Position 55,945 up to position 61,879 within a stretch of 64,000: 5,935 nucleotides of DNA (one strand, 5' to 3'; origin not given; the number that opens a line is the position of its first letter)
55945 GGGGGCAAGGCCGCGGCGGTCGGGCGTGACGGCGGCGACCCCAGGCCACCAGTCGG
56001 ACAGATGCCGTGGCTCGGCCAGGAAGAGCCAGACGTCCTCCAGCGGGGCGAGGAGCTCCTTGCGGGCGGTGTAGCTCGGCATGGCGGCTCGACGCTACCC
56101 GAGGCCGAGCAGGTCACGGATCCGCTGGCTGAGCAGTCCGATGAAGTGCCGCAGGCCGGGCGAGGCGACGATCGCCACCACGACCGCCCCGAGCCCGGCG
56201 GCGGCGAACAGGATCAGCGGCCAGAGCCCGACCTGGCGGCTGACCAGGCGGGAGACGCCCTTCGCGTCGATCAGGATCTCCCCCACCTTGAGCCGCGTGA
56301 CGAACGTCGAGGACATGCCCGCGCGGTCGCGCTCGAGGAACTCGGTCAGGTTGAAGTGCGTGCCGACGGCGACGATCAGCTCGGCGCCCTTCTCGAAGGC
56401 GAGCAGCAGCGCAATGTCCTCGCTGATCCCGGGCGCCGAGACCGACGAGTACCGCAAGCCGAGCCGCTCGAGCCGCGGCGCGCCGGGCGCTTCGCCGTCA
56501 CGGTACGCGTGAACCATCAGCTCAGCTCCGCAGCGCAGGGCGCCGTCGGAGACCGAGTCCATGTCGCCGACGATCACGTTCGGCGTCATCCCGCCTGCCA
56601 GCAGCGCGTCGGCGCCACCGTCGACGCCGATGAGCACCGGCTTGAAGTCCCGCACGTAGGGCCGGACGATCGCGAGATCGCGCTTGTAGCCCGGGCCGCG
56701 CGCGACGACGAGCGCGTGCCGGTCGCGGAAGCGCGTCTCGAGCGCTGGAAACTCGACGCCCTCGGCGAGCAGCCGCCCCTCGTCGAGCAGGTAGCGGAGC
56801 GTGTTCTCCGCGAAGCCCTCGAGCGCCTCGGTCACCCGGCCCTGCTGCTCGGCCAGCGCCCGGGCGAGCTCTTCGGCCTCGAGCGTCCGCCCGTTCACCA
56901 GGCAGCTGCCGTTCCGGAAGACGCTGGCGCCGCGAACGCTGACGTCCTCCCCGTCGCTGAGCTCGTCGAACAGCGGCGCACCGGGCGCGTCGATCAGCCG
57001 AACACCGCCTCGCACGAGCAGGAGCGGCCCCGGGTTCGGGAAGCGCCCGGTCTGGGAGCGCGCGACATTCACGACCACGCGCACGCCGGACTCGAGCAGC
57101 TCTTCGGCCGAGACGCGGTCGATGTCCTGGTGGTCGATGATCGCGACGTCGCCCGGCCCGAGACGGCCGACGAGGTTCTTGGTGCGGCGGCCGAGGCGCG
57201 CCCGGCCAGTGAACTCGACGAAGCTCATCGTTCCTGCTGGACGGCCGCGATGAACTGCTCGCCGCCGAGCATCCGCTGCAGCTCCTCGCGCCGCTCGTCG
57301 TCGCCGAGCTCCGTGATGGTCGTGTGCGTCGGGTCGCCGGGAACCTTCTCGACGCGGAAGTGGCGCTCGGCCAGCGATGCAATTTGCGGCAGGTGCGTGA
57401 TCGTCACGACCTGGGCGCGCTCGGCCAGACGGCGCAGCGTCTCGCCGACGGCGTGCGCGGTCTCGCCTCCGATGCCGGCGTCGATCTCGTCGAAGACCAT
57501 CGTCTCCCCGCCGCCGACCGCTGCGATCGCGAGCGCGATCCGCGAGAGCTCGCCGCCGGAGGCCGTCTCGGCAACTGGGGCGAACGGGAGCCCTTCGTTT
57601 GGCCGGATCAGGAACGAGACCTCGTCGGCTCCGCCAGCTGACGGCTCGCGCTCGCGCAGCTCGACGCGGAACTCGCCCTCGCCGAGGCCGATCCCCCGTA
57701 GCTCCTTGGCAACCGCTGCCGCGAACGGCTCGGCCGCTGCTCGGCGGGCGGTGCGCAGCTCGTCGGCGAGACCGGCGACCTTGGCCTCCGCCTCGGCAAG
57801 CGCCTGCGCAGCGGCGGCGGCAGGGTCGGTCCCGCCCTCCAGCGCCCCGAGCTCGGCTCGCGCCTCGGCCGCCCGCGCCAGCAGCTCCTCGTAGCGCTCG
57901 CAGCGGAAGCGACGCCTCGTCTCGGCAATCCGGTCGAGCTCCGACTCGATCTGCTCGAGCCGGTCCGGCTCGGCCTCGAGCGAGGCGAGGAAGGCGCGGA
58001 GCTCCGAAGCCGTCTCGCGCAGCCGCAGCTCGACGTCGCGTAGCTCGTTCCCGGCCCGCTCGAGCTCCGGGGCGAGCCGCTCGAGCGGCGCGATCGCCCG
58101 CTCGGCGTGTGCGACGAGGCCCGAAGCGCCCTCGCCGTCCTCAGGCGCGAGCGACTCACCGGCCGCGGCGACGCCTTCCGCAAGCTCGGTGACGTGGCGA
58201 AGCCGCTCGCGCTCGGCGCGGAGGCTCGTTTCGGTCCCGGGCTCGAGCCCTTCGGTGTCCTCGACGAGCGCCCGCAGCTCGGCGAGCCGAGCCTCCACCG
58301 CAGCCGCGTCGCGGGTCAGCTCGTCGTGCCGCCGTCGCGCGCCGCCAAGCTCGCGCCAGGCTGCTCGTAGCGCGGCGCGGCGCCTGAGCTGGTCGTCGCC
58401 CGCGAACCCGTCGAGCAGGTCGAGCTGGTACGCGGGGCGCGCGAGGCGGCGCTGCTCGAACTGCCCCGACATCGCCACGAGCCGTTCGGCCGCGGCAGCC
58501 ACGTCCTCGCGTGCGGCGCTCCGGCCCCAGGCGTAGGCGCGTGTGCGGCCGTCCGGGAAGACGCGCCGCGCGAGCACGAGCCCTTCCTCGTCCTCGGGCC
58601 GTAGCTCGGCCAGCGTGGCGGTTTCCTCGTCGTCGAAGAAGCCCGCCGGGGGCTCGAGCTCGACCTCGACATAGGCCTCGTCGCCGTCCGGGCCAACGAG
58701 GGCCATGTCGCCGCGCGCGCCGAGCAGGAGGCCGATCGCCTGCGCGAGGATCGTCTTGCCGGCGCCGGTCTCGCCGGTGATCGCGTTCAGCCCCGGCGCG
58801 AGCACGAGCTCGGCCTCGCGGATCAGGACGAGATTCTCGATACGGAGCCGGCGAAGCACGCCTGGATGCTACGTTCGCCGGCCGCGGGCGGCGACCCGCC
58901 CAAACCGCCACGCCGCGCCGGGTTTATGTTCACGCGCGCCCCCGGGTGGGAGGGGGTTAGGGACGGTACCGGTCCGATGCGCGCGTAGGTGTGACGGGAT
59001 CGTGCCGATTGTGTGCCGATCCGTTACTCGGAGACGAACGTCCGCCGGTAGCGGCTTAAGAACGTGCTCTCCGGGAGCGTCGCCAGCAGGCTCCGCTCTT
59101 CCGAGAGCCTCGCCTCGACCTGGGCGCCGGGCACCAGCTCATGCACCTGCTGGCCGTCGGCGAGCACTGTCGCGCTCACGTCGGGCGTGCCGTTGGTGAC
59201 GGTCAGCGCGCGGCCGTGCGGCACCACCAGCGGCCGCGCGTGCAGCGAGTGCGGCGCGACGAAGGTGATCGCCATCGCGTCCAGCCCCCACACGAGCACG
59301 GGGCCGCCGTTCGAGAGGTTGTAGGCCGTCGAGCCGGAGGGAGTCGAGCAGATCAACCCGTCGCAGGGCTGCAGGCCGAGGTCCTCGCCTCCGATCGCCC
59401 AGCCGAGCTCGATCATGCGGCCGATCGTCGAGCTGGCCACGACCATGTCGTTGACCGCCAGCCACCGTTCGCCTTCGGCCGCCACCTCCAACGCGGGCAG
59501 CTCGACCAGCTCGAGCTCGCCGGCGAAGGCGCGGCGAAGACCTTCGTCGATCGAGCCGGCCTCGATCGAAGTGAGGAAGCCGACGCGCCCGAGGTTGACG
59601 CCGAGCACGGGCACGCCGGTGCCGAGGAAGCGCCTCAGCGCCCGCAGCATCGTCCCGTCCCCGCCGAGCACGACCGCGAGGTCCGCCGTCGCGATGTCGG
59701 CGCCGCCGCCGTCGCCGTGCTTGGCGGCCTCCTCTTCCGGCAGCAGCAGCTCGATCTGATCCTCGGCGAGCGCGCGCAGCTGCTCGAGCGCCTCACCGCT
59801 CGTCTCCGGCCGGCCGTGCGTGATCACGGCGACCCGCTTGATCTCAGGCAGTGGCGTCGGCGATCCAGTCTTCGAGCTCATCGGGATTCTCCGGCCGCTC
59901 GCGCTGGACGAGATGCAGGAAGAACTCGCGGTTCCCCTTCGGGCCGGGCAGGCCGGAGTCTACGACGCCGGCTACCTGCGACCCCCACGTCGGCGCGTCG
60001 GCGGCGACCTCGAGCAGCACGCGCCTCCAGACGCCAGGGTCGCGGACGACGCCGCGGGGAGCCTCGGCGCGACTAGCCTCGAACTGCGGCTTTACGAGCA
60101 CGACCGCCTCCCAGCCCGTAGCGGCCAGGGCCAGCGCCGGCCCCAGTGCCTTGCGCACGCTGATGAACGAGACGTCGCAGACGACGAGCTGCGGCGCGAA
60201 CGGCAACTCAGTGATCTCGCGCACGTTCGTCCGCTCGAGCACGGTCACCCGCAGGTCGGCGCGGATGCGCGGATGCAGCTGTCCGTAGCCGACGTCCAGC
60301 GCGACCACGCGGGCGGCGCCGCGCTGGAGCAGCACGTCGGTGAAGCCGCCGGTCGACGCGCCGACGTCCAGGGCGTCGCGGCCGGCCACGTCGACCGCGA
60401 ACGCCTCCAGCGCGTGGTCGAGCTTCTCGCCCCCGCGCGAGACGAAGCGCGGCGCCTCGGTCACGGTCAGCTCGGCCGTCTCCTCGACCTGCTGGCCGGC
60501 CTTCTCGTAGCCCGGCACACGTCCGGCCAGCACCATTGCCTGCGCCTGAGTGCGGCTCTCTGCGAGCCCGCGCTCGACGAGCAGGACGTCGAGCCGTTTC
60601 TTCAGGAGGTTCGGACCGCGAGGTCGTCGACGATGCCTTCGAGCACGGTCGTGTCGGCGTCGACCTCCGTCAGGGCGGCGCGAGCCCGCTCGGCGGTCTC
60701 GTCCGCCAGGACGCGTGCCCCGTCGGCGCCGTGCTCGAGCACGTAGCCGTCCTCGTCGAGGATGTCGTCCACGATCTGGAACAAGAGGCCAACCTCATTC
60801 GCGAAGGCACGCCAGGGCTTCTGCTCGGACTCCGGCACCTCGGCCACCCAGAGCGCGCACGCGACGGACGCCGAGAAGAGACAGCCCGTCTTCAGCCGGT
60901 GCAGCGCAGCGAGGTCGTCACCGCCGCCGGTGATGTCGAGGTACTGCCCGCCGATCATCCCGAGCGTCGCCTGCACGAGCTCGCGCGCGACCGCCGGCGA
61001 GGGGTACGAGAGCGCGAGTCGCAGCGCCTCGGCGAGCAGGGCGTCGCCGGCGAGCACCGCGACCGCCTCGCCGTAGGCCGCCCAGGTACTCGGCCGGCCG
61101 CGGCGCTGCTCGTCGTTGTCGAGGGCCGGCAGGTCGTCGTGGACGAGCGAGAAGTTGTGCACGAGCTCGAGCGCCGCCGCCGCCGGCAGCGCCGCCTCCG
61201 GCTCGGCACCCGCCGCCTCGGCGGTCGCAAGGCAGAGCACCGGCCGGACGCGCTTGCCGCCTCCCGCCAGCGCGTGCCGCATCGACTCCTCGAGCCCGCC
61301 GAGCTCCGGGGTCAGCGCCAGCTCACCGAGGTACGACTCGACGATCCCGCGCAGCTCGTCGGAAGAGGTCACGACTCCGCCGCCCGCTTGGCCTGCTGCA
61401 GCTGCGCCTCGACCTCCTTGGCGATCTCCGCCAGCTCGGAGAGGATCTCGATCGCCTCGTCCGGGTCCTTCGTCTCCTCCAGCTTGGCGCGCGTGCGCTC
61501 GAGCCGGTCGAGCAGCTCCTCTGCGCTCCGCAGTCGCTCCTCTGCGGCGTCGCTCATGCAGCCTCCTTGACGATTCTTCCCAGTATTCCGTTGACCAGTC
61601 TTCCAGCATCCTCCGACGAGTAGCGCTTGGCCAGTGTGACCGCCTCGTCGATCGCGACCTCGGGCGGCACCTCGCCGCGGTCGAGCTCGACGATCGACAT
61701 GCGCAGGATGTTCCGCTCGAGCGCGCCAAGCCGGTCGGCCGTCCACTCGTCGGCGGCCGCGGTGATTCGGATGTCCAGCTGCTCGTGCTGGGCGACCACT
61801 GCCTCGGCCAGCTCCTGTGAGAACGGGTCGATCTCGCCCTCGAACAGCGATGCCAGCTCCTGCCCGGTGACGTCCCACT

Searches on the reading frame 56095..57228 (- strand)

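Call 11: search_protein_families(library=pfam, proteins=[window:56095-57228:-])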
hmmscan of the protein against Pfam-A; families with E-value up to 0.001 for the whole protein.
window:56095-57228:- (377 aa): 2 families
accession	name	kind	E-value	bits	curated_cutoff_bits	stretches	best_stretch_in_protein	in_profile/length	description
PF12555.13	SteA-like_C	-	3e-08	34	26.4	1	323-374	1-52/52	SteA-like C-terminal domain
PF04263.21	TPK_catalytic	-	1.8e-06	28.3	30.7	1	197-229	9-41/113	Thiamin pyrophosphokinase, catalytic domain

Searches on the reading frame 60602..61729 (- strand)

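Call 11: search_protein_families(library=pfam, proteins=[window:60602-61729:-])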
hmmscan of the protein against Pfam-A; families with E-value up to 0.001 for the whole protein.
window:60602-61729:- (375 aa): 1 family
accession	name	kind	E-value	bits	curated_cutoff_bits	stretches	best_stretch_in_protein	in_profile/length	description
PF00348.22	polyprenyl_synt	-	4.7e-44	150.9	27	1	146-325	4-190/251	Polyprenyl synthetase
